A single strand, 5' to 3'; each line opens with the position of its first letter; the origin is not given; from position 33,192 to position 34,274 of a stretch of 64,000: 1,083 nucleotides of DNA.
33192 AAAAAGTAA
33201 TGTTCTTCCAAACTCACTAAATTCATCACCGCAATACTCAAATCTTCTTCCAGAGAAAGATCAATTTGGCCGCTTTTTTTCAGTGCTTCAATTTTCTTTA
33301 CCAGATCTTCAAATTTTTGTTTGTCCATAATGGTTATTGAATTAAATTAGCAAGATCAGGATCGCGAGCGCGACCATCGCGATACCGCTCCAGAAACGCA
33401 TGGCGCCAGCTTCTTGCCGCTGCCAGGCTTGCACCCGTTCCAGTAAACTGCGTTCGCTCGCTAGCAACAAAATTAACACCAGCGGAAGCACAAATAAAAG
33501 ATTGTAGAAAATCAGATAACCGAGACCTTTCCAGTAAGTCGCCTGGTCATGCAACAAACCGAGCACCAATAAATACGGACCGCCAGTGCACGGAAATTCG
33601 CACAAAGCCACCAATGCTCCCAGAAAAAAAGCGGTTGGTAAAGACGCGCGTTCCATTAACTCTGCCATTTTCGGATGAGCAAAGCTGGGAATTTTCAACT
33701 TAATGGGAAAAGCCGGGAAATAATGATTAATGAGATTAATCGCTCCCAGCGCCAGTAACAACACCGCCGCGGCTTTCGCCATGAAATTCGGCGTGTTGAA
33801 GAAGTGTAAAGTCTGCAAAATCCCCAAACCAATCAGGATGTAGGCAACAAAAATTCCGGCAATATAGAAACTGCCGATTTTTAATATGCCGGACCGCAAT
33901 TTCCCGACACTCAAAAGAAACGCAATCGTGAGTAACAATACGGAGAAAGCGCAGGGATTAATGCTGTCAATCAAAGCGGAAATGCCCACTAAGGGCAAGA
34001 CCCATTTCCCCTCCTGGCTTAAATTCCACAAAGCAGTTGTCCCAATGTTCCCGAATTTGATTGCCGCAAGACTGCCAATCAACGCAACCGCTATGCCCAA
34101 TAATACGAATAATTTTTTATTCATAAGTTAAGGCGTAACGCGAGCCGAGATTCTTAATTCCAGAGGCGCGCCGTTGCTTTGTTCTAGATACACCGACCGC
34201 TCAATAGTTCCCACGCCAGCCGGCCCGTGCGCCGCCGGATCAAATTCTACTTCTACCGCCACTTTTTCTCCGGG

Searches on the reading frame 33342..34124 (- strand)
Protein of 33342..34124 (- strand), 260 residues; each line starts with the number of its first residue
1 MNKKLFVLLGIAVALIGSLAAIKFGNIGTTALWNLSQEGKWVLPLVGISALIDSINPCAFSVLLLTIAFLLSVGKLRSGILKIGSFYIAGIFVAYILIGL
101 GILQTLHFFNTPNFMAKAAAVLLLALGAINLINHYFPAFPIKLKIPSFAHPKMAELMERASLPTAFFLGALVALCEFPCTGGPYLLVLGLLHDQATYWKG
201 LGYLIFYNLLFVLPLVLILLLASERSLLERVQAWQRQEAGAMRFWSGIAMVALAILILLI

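Call 17: search_protein_families(library=pfam, proteins=[window:33342-34124:-], max_evalue=0.01)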
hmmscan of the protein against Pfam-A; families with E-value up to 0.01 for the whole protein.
window:33342-34124:- (260 aa): 2 families
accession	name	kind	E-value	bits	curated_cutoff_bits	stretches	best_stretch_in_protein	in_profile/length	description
PF11139.14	SfLAP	-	4.7e-06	26.6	35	1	50-242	5-195/213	Sap, sulfolipid-1-addressing protein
PF02683.22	DsbD_TM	-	9.2e-06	25.5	27.1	1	50-258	12-215/219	Cytochrome C biogenesis protein transmembrane domain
